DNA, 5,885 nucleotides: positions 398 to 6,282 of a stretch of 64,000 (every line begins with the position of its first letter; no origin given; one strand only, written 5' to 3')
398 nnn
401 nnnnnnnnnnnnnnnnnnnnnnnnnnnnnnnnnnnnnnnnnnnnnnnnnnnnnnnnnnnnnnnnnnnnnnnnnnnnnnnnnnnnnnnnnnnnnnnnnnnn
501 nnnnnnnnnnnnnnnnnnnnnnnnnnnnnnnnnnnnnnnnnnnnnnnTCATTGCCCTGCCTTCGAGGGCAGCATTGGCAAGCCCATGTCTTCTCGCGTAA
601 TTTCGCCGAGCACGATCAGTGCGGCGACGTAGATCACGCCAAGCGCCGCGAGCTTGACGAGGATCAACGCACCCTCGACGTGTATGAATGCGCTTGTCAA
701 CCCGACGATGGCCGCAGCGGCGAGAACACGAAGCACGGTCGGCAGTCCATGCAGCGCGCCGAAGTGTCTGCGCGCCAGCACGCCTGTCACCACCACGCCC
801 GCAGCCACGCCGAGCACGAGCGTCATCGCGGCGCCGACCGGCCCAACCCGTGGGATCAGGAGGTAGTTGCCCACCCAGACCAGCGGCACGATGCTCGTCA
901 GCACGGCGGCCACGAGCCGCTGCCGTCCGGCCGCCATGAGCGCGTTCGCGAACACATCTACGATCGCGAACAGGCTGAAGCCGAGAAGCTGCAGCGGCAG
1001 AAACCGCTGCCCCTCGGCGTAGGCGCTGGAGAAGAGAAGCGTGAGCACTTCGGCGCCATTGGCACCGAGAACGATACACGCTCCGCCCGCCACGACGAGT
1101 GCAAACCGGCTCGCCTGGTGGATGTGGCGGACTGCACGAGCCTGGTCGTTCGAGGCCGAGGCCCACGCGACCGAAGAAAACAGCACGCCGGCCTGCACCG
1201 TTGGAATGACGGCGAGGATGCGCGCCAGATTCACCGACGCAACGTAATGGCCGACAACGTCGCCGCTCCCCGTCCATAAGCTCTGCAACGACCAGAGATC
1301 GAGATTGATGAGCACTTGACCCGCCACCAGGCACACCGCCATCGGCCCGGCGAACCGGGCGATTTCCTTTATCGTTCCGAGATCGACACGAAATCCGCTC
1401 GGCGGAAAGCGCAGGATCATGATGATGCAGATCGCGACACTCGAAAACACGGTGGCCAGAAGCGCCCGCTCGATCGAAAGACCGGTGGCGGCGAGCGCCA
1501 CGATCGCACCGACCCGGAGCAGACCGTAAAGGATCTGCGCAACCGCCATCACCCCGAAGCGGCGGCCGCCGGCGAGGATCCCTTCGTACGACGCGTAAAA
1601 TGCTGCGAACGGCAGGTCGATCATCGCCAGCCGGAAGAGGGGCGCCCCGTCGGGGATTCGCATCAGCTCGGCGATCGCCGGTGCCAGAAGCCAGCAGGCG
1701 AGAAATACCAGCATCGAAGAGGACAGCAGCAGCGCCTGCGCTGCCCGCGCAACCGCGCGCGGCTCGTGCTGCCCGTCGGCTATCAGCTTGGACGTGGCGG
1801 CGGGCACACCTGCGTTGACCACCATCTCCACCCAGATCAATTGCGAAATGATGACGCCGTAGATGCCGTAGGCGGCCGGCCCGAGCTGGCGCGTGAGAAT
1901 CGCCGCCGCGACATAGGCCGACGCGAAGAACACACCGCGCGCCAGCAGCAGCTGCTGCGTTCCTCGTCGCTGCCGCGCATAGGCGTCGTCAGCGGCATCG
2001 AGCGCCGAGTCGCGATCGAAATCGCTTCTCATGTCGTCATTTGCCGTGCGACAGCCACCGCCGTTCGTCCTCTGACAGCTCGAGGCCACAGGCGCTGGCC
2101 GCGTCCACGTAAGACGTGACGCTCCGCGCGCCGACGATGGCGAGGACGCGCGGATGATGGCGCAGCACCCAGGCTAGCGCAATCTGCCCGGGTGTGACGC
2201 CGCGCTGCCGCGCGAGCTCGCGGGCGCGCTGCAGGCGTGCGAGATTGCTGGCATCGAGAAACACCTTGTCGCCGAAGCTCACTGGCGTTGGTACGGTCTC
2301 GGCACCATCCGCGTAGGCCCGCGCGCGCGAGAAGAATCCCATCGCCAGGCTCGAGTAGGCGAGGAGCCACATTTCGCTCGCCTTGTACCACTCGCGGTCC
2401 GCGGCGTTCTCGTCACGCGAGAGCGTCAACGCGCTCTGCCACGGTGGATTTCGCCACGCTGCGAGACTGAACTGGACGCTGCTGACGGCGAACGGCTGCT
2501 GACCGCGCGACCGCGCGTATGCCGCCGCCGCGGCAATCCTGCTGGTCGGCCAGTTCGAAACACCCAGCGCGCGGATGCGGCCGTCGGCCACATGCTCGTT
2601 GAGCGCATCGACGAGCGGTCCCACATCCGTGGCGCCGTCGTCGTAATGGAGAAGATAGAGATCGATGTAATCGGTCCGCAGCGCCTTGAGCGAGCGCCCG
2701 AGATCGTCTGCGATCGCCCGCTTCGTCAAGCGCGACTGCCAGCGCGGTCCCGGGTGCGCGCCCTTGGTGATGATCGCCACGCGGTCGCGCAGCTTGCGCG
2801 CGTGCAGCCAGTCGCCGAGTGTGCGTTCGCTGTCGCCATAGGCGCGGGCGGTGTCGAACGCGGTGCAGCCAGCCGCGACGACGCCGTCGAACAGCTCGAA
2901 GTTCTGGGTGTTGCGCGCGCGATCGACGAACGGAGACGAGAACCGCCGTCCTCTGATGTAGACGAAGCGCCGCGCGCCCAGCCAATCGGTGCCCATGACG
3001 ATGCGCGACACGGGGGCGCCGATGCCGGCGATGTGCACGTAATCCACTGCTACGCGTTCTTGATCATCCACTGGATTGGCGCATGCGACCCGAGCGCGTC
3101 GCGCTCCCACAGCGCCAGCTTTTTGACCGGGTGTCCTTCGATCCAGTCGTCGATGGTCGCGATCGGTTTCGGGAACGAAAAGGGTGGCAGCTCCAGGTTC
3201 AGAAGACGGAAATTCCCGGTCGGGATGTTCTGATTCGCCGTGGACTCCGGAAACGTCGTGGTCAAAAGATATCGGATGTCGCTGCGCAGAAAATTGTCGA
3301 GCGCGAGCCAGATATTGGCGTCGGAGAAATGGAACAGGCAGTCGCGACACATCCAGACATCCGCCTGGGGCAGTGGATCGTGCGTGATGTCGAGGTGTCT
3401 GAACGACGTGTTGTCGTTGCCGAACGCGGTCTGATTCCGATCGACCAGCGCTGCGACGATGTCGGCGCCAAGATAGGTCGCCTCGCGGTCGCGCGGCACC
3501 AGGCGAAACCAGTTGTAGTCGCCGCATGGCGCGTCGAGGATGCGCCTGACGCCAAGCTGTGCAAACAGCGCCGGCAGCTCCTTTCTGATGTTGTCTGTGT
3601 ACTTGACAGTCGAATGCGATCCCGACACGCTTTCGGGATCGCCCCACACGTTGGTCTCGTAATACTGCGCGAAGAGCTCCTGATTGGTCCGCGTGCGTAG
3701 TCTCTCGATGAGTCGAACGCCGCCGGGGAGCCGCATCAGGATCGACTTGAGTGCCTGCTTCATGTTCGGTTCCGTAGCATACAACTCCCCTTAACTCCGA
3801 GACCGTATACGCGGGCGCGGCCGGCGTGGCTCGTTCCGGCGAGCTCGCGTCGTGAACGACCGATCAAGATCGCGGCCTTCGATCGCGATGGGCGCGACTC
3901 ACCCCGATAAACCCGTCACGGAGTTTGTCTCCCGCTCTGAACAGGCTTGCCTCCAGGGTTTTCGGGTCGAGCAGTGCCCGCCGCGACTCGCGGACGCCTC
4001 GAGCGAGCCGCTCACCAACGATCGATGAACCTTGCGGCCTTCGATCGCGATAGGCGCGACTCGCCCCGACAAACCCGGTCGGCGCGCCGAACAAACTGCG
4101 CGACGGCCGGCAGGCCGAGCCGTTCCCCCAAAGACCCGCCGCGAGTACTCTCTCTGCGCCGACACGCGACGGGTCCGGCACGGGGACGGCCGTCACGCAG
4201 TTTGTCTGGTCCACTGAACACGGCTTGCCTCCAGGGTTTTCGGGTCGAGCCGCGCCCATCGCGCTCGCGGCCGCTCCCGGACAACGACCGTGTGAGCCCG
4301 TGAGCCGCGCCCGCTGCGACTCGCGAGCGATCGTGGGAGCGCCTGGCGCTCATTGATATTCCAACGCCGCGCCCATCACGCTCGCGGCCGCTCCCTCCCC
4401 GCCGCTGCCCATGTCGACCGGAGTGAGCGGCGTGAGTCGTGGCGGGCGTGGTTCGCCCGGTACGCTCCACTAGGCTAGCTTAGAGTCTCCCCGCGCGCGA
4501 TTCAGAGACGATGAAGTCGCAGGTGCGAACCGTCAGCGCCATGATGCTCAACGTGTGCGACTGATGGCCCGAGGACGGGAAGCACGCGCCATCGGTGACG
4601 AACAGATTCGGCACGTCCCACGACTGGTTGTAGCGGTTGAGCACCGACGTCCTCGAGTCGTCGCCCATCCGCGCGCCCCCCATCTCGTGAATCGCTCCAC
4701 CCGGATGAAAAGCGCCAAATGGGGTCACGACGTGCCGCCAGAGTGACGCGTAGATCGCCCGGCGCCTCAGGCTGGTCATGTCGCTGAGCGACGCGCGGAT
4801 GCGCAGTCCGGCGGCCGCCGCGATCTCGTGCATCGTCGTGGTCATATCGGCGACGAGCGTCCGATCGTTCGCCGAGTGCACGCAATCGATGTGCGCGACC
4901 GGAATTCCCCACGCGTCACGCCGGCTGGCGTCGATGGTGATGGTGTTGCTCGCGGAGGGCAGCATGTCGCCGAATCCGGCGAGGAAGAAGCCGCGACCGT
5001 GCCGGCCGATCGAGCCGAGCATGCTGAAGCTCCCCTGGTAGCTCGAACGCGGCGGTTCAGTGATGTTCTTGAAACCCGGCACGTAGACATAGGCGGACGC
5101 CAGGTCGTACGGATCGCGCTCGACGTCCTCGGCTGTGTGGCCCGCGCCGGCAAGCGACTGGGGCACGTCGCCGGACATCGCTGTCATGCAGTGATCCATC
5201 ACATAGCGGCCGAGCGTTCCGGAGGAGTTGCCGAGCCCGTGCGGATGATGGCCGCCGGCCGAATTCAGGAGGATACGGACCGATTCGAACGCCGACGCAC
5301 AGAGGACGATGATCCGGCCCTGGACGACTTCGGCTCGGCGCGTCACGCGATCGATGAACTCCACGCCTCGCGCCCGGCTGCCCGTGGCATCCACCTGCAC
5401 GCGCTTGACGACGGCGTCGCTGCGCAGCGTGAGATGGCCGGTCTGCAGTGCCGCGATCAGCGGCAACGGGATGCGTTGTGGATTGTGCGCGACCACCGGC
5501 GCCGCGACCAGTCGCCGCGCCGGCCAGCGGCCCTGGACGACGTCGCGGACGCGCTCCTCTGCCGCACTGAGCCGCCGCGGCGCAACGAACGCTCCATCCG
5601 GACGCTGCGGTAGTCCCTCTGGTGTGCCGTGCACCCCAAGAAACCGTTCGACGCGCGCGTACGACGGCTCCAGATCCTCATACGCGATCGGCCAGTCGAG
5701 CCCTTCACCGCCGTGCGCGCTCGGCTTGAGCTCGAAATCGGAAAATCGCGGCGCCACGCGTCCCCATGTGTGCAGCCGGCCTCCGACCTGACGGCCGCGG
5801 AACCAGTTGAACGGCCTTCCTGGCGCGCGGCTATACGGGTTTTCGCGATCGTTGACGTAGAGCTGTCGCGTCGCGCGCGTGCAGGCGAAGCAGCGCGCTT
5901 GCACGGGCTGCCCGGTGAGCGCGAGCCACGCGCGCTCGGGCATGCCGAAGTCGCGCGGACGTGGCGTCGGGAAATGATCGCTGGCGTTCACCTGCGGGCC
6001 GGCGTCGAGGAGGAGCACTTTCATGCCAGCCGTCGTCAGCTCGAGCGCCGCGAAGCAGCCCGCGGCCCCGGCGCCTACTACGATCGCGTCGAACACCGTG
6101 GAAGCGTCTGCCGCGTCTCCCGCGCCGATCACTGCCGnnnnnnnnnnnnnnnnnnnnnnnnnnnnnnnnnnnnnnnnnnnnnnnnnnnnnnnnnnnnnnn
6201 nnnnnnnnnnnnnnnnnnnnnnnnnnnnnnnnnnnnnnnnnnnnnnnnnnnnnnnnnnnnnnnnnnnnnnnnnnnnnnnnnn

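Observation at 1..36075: GT-C-rich glycan locus: many lipid-carrier-dependent membrane glycosyltransferases, but no Wzy, Wzz, Wza or initiating phosphoglycosyltransferase in view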

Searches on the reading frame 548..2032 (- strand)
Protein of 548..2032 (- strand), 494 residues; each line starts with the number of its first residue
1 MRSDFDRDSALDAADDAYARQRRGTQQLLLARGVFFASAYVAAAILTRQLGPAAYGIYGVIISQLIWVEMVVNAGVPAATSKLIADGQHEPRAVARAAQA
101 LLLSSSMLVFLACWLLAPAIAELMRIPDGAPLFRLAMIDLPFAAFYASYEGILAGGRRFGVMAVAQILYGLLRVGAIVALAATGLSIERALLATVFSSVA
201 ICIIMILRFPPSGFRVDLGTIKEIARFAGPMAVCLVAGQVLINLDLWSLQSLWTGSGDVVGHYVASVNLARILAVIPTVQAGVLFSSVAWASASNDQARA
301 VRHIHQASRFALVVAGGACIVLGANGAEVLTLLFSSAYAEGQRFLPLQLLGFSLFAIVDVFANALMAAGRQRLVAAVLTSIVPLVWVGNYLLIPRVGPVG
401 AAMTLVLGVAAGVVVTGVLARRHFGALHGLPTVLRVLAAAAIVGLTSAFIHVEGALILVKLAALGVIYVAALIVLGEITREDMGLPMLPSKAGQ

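Call 5: search_protein_families(library=pfam, proteins=[window:548-2032:-], max_evalue=0.01)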
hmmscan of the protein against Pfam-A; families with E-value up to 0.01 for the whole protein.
window:548-2032:- (494 aa): 2 families
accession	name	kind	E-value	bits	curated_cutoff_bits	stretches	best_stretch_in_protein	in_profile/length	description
PF01943.22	Polysacc_synt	-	1.2e-18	68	28.2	1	28-285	8-267/274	Polysaccharide biosynthesis protein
PF13440.11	Polysacc_synt_3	-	6.9e-14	52.2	23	1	45-340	1-290/293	Polysaccharide biosynthesis protein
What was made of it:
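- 548..2032 (-): Wzx-like MOP-family flippase. Polysacc_synt 68 bits and Polysacc_synt_3 52 bits (call 5).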

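Call 49: search_protein_families(library=ncbifam, proteins=[window:548-2032:-], max_evalue=0.001)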
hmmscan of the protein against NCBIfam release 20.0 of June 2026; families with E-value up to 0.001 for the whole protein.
window:548-2032:- (494 aa): 2 families
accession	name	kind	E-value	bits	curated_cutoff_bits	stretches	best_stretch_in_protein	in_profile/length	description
TIGR02900.1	spore_V_B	equivalog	2.5e-07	29.8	372.3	1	39-198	19-186/488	stage V sporulation protein B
NF058658.1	Oglyco_Wzx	exception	5.1e-07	29.1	720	1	43-385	32-370/478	O-glycosylation flippase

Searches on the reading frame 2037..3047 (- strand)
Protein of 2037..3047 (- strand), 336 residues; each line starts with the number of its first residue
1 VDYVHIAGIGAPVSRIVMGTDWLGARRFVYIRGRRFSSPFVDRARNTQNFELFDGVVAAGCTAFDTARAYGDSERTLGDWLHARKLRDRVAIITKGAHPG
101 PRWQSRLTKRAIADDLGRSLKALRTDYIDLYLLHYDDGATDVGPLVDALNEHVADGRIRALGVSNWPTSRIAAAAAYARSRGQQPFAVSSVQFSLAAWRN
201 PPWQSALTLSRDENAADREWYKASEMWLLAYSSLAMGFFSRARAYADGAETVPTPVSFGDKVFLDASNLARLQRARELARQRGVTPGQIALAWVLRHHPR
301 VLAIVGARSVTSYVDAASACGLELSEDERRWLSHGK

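Call 5: search_protein_families(library=pfam, proteins=[window:2037-3047:-], max_evalue=0.01)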
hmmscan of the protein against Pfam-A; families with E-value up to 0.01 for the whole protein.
window:2037-3047:- (336 aa): 1 family
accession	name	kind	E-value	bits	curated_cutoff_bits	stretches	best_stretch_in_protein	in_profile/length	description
PF00248.27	Aldo_ket_red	-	1.4e-51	175.8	24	1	44-328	16-282/291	Aldo/keto reductase family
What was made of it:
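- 2037..3047 (-): Aldo-keto reductase, cytoplasmic. Aldo_ket_red 176 bits (call 5).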

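Call 49: search_protein_families(library=ncbifam, proteins=[window:2037-3047:-], max_evalue=0.001)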
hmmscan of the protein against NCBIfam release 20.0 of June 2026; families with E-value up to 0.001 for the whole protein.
window:2037-3047:- (336 aa): 7 families
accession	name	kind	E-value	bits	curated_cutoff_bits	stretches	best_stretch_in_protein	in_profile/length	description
NF007912.0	PRK10625.1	equivalog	1.5e-15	57.4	415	1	69-327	61-329/346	NADP(H)-dependent aldo-keto reductase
TIGR01293.1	Kv_beta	subfamily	4.5e-13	48.9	365.4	1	52-180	36-168/319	voltage-dependent potassium channel subunit beta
NF049922.1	MethglyxlRedYdjG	equivalog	8.8e-13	48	550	1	105-174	107-179/326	NADH-dependent methylglyoxal reductase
NF007695.0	PRK10376.1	subfamily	1e-11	44.5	280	1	276-330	227-281/290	oxidoreductase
NF008377.0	PRK11172.1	equivalog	2.1e-11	43.5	327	1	59-174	28-139/267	2,5-didehydrogluconate reductase DkgB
NF007388.0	PRK09912.1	subfamily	8.3e-11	41.4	448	1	57-309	53-304/346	L-glyceraldehyde 3-phosphate reductase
NF008598.0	PRK11565.1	equivalog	2.1e-09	36.9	425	1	45-169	26-143/275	2,5-didehydrogluconate reductase DkgA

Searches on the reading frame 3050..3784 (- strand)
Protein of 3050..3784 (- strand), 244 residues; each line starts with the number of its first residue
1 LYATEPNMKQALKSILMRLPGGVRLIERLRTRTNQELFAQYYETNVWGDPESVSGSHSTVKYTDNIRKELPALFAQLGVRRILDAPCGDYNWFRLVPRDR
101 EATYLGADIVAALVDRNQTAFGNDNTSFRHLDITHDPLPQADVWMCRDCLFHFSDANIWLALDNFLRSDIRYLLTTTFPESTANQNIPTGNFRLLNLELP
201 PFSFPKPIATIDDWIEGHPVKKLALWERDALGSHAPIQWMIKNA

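Call 5: search_protein_families(library=pfam, proteins=[window:3050-3784:-], max_evalue=0.01)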
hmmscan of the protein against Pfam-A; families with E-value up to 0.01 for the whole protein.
window:3050-3784:- (244 aa): 1 family
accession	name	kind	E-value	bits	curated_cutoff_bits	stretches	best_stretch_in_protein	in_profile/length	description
PF13649.12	Methyltransf_25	-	4.5e-05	24.5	27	1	82-167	1-91/97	Methyltransferase domain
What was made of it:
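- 3050..3784 (-): Probable SAM methyltransferase (weak match). Methyltransf_25 24.5 bits, below the threshold of 27 (call 5).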

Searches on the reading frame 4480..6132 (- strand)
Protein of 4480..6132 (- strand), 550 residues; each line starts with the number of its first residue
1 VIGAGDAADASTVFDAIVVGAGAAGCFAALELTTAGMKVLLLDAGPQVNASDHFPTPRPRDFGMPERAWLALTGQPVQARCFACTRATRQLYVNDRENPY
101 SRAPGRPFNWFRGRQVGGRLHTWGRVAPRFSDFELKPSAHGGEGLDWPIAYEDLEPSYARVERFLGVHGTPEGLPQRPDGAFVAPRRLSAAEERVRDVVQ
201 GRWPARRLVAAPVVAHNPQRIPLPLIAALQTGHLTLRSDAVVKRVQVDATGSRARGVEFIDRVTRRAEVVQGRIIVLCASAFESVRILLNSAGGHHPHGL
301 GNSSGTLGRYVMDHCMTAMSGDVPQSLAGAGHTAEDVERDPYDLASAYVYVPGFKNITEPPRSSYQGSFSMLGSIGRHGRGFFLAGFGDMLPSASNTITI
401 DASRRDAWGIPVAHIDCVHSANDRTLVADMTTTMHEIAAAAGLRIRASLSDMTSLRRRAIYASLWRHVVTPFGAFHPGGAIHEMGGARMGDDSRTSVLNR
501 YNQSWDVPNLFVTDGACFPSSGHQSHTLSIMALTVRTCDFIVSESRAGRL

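Call 5: search_protein_families(library=pfam, proteins=[window:4480-6132:-], max_evalue=0.01)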
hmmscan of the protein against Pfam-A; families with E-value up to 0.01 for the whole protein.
window:4480-6132:- (550 aa): 13 families
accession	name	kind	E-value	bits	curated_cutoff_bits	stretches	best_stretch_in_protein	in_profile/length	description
PF05199.19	GMC_oxred_C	-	2.2e-21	77.3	24.6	1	392-533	1-138/139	GMC oxidoreductase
PF00890.30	FAD_binding_2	-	1.5e-08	34.7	20.4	1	15-50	1-36/414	FAD binding domain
PF01266.30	DAO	-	4.6e-08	33.4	27.9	1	15-49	1-35/353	FAD dependent oxidoreductase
PF00732.25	GMC_oxred_N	-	7.4e-08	32.9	23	1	225-314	134-216/218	GMC oxidoreductase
PF13450.12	NAD_binding_8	-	1.5e-05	25.6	21.9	1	18-48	1-31/68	NAD(P)-binding Rossmann-like domain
PF03486.20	HI0933_like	-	2e-05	24.6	50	1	15-48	2-35/244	HI0933-like protein Rossmann domain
PF01134.28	GIDA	-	0.00012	21.7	22.1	1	15-42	1-28/391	Glucose inhibited division protein A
PF05834.18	Lycopene_cycl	-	0.00015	21.4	23.4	1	15-48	1-36/380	Lycopene cyclase protein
PF13738.12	Pyr_redox_3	-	0.00019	21.2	30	1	17-57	1-42/305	Pyridine nucleotide-disulphide oxidoreductase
PF07992.20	Pyr_redox_2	-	0.00075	19.4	26.1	1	15-47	2-34/291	Pyridine nucleotide-disulphide oxidoreductase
PF01494.25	FAD_binding_3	-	0.0019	17.9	22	1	15-44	3-32/349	FAD binding domain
PF02558.23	ApbA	-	0.0064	16.6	22.2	0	18-50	3-35/150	Ketopantoate reductase PanE/ApbA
PF12831.13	FAD_oxidored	-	0.0073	16.1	27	1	15-46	1-32/416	FAD dependent oxidoreductase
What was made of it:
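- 4480..6132 (-): GMC flavoprotein oxidoreductase of the sugar-dehydrogenase type. GMC_oxred_C 77 bits (call 5).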

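Call 49: search_protein_families(library=ncbifam, proteins=[window:4480-6132:-], max_evalue=0.001)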
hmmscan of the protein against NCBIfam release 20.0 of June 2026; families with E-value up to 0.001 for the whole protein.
window:4480-6132:- (550 aa): 25 families
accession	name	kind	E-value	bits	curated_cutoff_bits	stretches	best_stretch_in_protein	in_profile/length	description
NF002550.0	PRK02106.1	subfamily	1.9e-13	49.8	605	1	228-295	210-274/563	choline dehydrogenase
TIGR03970.1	mycofact_MftG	equivalog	3.2e-13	49.5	387.45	1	225-541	201-486/487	mycofactocin dehydrogenase MftG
TIGR02462.1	pyranose_ox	equivalog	1.9e-12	46.9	544.9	1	476-544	478-546/548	pyranose oxidase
NF058674.1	CholsOxChoxAB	equivalog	3.3e-08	32.5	850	1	481-541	472-532/535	cholesterol oxidase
TIGR04542.1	GMC_mycofac_2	equivalog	2.3e-07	30.2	400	1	15-49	1-36/425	mycofactocin system GMC family oxidoreductase MftG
TIGR02032.1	GG-red-SF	subfamily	2.4e-07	30.7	158.8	1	14-44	1-31/297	geranylgeranyl reductase family protein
TIGR01810.1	betA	equivalog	1.5e-05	23.9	732.1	0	227-295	202-267/532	choline dehydrogenase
TIGR03467.1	HpnE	equivalog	2.3e-05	23.9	283.05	1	17-48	2-33/430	hydroxysqualene dehydroxylase HpnE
TIGR01377.1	soxA_mon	subfamily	2.3e-05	23.4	479.65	1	14-44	1-31/381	amino oxidase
NF038210.1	GMC_mycofac_3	equivalog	3.5e-05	22.8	300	0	17-48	2-33/418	mycofactocin system GMC family oxidoreductase MftG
TIGR01790.1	carotene-cycl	subfamily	5.8e-05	22.4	209.5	1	15-49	1-35/387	lycopene cyclase family protein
NF006130.0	PRK08274.1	equivalog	6.8e-05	21.9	369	0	12-47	4-39/467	FAD-dependent tricarballylate dehydrogenase TcuA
NF002480.1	PRK01747.1-1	equivalog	7.1e-05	21.4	540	1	13-48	248-283/645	bifunctional tRNA (5-methylaminomethyl-2-thiouridine)(34)-methyltransferase MnmC2/FAD-dependent 5-carboxymethylaminomethyl-2-thiouridine(34)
NF005691.0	PRK07494.1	equivalog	9e-05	21.2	459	1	10-48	5-43/404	UbiH/UbiF family hydroxylase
NF007450.0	PRK10015.1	subfamily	9.9e-05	21.2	466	1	13-47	5-39/429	FAD-dependent oxidoreductase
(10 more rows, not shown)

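Call 61: search_solved_structures(query=window:4480-6132:-, max_evalue=0.001)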
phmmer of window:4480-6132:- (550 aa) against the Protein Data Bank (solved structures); distinct sequences matched with E-value up to 0.001: 34.
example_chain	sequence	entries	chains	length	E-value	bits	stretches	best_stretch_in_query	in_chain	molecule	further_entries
6a2u_B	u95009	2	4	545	6.7e-31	110.7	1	107-544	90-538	Glucose dehydrogenase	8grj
8hdd_A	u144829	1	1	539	8.2e-31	110.4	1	107-542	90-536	Glucose dehydrogenase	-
8k6j_A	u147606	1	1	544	7e-27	97.5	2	238-547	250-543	Fructose dehydrogenase (H1147A) large subunit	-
8k6k_A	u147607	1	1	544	7.1e-27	97.4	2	238-547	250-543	Fructose dehydrogenase (N1146A) large subunit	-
8xcn_A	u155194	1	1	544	8.6e-27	97.2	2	238-547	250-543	Fructose dehydrogenase large subunit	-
7w2j_A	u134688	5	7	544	9.3e-27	97.1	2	238-547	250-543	Fructose dehydrogenase large subunit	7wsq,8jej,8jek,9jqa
8xcm_A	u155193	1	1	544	1e-26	96.9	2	238-547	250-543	Fructose dehydrogenase large subunit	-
8qve_A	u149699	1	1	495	4.5e-08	35.4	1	476-542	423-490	Pyranose oxidase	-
9fl2_A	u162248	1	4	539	7.9e-08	34.6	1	475-542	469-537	pyranose oxidase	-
3k4c_A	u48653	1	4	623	1.6e-07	33.6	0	13-46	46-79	Pyranose 2-oxidase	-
3fdy_A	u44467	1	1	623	3.8e-07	32.3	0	13-46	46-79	Pyranose oxidase (Pyranose 2-oxidase)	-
2f5v_A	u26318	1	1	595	4.6e-07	32.1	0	13-46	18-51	Pyranose 2-oxidase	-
7qf8_A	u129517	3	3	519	4.7e-07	32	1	475-544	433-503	GMC oxidoreductase family protein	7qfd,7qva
3bly_A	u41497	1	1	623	5.2e-07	31.9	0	13-46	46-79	Pyranose oxidase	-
2f6c_A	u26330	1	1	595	5.4e-07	31.8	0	13-46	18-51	Pyranose 2-oxidase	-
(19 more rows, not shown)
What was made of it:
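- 4480..6132 (-): Nearest solved chains are the FAD-glucose dehydrogenase alpha subunit (6a2u_B, 7e-31) and the fructose dehydrogenase large subunit (call 61).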

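Call 71: find_related_loci(query=window:4480-6132:-, collection=metagenome_contigs, flank=10000)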
Query window:4480-6132:- (550 aa) in metagenome_contigs; peptide patterns used: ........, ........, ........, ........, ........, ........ (x = any residue, [..] = any of these).
600 stretches matched a pattern (row limit reached: there are more); 529 encode a relative of the query (tblastn E <= 1e-3); the best 80 are kept; 80 distinct loci.
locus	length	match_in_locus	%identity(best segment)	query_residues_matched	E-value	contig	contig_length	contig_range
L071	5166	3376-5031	44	10-550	1e-148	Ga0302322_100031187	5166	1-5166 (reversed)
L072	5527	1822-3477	44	10-550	4e-148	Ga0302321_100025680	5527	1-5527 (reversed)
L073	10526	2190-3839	39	13-543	1e-105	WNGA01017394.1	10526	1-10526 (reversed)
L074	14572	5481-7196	37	3-550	2e-103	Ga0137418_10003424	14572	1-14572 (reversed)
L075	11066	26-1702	36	13-550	8e-104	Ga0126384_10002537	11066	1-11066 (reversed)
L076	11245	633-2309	37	11-550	4e-103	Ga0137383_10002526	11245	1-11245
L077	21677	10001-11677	38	11-550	3e-103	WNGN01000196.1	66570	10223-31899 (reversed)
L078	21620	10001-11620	38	11-531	2e-102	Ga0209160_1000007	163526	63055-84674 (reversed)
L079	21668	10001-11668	35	10-548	3e-101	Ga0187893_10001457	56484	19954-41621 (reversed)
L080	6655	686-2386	36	3-550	4e-101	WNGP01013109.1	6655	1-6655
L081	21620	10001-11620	38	11-531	2e-99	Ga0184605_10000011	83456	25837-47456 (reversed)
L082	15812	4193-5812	38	11-531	2e-99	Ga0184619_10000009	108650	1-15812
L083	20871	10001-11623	37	10-531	6e-99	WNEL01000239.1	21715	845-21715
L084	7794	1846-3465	38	11-531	1e-98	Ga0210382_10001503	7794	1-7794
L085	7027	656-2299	38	3-531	2e-98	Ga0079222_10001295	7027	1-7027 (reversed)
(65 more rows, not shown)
